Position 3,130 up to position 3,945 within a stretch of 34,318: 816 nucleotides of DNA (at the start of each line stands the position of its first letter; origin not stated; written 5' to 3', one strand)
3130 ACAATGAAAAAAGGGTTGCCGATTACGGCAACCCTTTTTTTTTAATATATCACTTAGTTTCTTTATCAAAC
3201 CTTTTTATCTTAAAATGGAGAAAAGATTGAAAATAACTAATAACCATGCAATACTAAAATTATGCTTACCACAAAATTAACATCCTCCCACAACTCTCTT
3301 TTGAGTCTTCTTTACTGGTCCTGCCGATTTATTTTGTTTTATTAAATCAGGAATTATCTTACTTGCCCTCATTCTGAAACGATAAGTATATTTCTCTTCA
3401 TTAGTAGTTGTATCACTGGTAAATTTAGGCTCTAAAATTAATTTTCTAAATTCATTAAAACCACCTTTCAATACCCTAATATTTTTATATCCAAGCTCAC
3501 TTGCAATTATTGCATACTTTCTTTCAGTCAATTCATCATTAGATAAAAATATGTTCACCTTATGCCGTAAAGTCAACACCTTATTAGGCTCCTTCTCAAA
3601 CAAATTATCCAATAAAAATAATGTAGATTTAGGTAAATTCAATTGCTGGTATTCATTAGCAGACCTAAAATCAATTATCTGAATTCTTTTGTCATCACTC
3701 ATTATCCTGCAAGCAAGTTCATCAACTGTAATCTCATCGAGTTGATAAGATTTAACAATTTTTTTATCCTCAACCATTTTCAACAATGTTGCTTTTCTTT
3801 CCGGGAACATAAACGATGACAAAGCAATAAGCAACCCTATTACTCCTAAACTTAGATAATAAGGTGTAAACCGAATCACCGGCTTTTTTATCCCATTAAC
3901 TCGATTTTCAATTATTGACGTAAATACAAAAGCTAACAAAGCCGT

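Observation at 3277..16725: A 13.4-kb self-contained sensory and respiratory sulfur/redox island bracketed by the two strongest terminators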

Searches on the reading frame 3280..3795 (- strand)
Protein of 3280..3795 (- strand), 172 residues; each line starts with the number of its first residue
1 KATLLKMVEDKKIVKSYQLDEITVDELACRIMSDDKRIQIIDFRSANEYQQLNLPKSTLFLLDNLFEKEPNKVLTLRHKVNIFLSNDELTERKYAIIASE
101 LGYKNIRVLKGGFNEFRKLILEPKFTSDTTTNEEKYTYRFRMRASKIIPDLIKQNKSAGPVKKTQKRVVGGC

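Call 70: search_protein_representatives(protein=window:3280-3795:-)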
Query: 172 residues. Proteins with E-value up to 0.001 (for the whole library): 268; up to 1e-10: 72; up to 1e-30: 8. The best 150 are listed.
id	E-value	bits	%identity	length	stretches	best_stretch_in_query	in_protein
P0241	2.7e-53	196.1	53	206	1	1-172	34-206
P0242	2.4e-46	173.6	52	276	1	1-172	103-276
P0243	5.6e-39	149.6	58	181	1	1-122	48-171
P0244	5.3e-37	143.2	45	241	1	5-172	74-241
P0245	4.8e-36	140.1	43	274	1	1-172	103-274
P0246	1.5e-34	135.2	52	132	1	41-172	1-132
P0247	5.3e-34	133.5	44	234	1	4-172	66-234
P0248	1.2e-33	132.3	46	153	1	22-172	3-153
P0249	1.0e-29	119.6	51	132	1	44-172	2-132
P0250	1.6e-28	115.6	38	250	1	16-172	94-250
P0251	1.6e-27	112.4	41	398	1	20-172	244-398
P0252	4.4e-27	111.0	41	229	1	1-172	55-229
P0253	6.2e-27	110.5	40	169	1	5-172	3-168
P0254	4.1e-26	107.8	51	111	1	64-172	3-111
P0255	1.1e-25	106.4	38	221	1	1-172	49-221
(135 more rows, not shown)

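Call 76: find_homologous_proteins(query=A3, max_evalue=1e-10)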
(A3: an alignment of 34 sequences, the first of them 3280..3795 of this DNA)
Query A3 (34 sequences) (172 aa, profile of the alignment): 356 proteins with E <= 1e-10 among 5181 candidates; the best 120 are listed.
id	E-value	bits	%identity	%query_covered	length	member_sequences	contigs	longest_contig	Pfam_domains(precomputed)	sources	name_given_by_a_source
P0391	3.4e-75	270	33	72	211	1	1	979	PF00581.26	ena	-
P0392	9.5e-74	266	30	74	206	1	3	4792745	PF00581.26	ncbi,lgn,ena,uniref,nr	ncbi:rhodanese-like domain-containing protein [Marinifilum fragile]|uniref:rhodanese-like domain-con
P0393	1.4e-73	265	30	74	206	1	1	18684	PF00581.26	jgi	jgi:Rhodanese-related sulfurtransferase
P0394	1.7e-73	265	30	74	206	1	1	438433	PF00581.26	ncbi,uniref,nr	ncbi:rhodanese-like domain-containing protein [Marinifilum sp. D714]|uniref:rhodanese-like domain-co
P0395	2.3e-73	264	30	74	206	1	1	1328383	PF00581.26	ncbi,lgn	ncbi:hypothetical protein JCM15579A_12130 [Marinifilum fragile]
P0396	4.2e-73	263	30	74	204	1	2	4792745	PF00581.26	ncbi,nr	ncbi:rhodanese-like domain-containing protein [Marinifilum fragile]|nr:rhodanese-like domain-contain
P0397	1.0e-72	262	30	74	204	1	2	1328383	PF00581.26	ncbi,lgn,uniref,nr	ncbi:rhodanese-like domain-containing protein [Marinifilum fragile]|uniref:rhodanese-like domain-con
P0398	4.8e-72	260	28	88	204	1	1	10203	PF00581.26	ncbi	ncbi:MAG: rhodanese-like domain-containing protein [bacterium]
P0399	6.2e-71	256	32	85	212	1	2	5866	PF00581.26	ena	-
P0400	9.4e-71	256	32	85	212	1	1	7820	PF00581.26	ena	-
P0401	1.7e-69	252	31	100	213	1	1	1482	PF00581.26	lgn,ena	-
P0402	4.9e-69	250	32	88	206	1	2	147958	PF00581.26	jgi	jgi:rhodanese-related sulfurtransferase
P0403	6.0e-69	250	33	86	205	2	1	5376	PF00581.26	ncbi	-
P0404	9.6e-69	249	28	74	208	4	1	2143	PF00581.26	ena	-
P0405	2.2e-68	248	33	86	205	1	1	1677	PF00581.26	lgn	-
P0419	1.3e-61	226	34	88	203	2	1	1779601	PF00581.26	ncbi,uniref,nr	ncbi:rhodanese-like domain-containing protein [Maribellus sediminis]|uniref:rhodanese-like domain-co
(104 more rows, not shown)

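Call 77: find_encoding_contigs(protein=P0392, flank=7000, max_places=1)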
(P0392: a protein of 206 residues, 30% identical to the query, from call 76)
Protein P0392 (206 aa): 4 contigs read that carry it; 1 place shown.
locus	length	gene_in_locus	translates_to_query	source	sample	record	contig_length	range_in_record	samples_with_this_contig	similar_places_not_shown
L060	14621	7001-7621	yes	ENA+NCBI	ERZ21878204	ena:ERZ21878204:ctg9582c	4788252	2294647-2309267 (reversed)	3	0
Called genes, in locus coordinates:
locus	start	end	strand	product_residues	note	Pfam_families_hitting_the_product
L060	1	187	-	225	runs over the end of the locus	-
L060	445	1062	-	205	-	PF01625:PMSR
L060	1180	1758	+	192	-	PF12804:NTP_transf_3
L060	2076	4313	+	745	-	PF00384:Molybdopterin, PF01568:Molydop_binding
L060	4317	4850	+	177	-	PF12797:Fer4_2 (faint), PF12837:Fer4_6 (faint), PF12838:Fer4_7 (faint), PF13187:Fer4_9 (faint), PF13237:Fer4_10 (faint), PF25160:LdpA_Fe-S-bd (faint), PF13247:Fer4_11, PF00037:Fer4 (weak)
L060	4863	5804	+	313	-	PF03916:NrfD, PF14589:NrfD_2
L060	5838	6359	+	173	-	PF04143:Sulf_transp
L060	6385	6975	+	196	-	PF04143:Sulf_transp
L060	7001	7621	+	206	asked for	PF00581:Rhodanese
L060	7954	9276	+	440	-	PF03349:Toluene_X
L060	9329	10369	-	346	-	-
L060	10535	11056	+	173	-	-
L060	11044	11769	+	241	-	PF05742:TANGO2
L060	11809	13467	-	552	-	PF01293:PEPCK_ATP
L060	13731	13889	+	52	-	-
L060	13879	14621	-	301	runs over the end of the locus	PF02899:Phage_int_SAM_1, PF13102:Phage_int_SAM_5 (faint), PF13495:Phage_int_SAM_4, PF00589:Phage_integrase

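Call 78: find_encoding_contigs(protein=P0419, flank=7000, max_places=1)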
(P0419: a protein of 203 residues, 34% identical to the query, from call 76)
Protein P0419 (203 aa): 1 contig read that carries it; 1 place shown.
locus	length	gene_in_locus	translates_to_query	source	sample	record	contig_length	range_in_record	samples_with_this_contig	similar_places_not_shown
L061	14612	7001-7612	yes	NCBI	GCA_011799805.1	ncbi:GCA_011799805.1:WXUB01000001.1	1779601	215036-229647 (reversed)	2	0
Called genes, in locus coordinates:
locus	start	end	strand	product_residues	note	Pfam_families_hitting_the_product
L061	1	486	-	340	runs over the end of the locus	PF01073:3Beta_HSD, PF01370:Epimerase, PF02719:Polysacc_synt_2, PF04321:RmlD_sub_bind (weak), PF05368:NmrA, PF07993:NAD_binding_4, PF13460:NAD_binding_10, PF16363:GDP_Man_Dehyd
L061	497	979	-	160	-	PF01243:PNPOx_N, PF12900:Pyridox_ox_2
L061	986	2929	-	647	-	PF01807:Zn_ribbon_DnaG, PF08275:DNAG_N, PF01751:Toprim, PF13155:Toprim_2, PF13362:Toprim_3, PF13662:Toprim_4, PF10410:DnaB_bind (weak), PF28534:DUF8430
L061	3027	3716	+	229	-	PF02146:SIR2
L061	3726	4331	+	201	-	PF13568:OMP_b-brl_2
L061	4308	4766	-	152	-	PF01152:Bac_globin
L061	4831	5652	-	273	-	-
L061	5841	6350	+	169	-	PF04143:Sulf_transp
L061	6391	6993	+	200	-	PF04143:Sulf_transp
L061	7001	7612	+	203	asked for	PF00581:Rhodanese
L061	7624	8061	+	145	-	-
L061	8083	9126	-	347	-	PF00581:Rhodanese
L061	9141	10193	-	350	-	-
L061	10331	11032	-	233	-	PF18912:DZR_2 (weak), PF00156:Pribosyltran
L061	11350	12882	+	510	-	PF03264:Cytochrom_NNT, PF14522:Cytochrome_C7 (faint), PF03781:FGE-sulfatase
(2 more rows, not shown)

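Call 79: search_protein_families(library=ncbifam, proteins=[L060:2076-4313:+, L060:4863-5804:+, L060:5838-6359:+, L060:6385-6975:+, P0392], max_evalue=0.00001)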
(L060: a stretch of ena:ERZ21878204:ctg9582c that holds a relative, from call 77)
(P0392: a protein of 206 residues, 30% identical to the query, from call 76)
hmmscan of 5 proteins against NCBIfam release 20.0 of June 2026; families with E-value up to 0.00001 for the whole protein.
L060:2076-4313:+ (745 aa): 27 families (the best 25 are shown)
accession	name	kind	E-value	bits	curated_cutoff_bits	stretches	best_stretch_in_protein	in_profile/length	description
NF012032.0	PRK15488.1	equivalog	4.5e-147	491.2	694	2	2-555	3-559/759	thiosulfate reductase PhsA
TIGR02166.1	dmsA_ynfE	subfamily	1.2e-77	261.8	777.7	1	3-693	2-751/794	DMSO/selenate family reductase complex A subunit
TIGR01591.1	Fdh-alpha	equivalog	2.7e-77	260.4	666.25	1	52-691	2-640/672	formate dehydrogenase subunit alpha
NF047855.1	AssmNtatRedNasC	equivalog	8.7e-51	173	1100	2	47-368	19-340/708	assimilatory nitrate reductase catalytic subunit NasC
NF011566.1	PRK14990.1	exception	6.3e-50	170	1600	1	80-694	95-772/814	dimethylsulfoxide reductase subunit A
NF041884.1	selenate_YnfF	exception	1.6e-45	155.3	1650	1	3-733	2-792/798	selenate/tellurate reductase subunit YnfF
NF041885.1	selenate_YnfE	exception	5.9e-44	150.1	1675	1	3-729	4-795/805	selenate/tellurate reductase subunit YnfE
NF041714.1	arsenate_red_ArrA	equivalog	3.9e-43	147.7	1600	2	3-291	4-297/848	arsenate respiratory reductase molybdopterin-containing subunit ArrA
TIGR03479.1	DMSO_red_II_alp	subfamily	2e-42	145.3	984.75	3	82-289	98-306/913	molybdopterin-dependent oxidoreductase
TIGR00509.1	bisC_fam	subfamily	9.2e-41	139.9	1017.55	1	229-598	197-602/772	molybdopterin guanine dinucleotide-containing S/N-oxide reductase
NF041783.2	mnquin_red_QrcB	equivalog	1.8e-37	128.9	440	1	48-554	52-532/695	menaquinone reductase molybdopterin-binding-like subunit QrcB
TIGR01553.1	formate-DH-alph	equivalog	5.7e-36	123.7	814.2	2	180-291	195-305/1009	formate dehydrogenase-N subunit alpha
NF011682.0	PRK15102.1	equivalog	2.9e-32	111.7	909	2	236-369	257-395/829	trimethylamine-N-oxide reductase TorA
TIGR02164.1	torA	equivalog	1.3e-30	106.3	1465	2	236-369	253-391/824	trimethylamine-N-oxide reductase TorA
NF010055.0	PRK13532.1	equivalog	4.3e-28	98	904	1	3-291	4-292/830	nitrate reductase catalytic subunit NapA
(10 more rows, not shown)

L060:4863-5804:+ (313 aa): 3 families
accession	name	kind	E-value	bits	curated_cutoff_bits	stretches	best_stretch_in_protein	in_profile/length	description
TIGR03148.1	cyt_nit_nrfD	equivalog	9e-41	140.2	347.6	1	21-307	9-312/316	cytochrome c nitrite reductase subunit NrfD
NF011568.0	PRK14992.1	equivalog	4.9e-13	49.1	314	1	15-262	12-246/341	tetrathionate reductase subunit TtrC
NF045798.1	DsrP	equivalog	4.4e-08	32.9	350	1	22-270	49-276/346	sulfate reduction electron transfer complex DsrMKJOP subunit DsrP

L060:5838-6359:+ (173 aa): 2 families
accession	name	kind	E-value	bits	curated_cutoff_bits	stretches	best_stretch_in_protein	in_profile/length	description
NF052577.1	ThSTportTsuASprch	equivalog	2.4e-11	43.6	400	1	69-170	233-330/330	thiosulfate transporter TsuA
NF033796.1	selen_YedE_FdhT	exception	1.2e-06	28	350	1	78-162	73-153/387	selenium metabolism membrane protein YedE/FdhT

L060:6385-6975:+ (196 aa): 0 families

P0392 (206 aa): 4 families
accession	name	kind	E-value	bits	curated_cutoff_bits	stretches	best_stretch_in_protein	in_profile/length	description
NF005902.0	PRK07878.1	equivalog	5.1e-10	38.8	647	1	47-145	289-385/392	adenylyltransferase/sulfurtransferase MoeZ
NF006444.0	PRK08762.1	equivalog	1.9e-09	36.7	449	1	34-163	4-128/387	molybdopterin-synthase adenylyltransferase MoeB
NF045694.1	seleno_TsoB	exception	9.1e-09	33.9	805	1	5-152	3-160/572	rhodanese/DsbD fusion-like selenoprotein TsoB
NF008750.0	PRK11784.1-2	equivalog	1.8e-06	27.3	241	0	60-87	13-40/346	tRNA 2-selenouridine(34) synthase MnmH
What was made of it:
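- The same YeeE/rhodanese-GGC trio follows a PhsA-like thiosulfate/polysulfide-reductase-type operon in Marinifilum (calls 77, 79).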
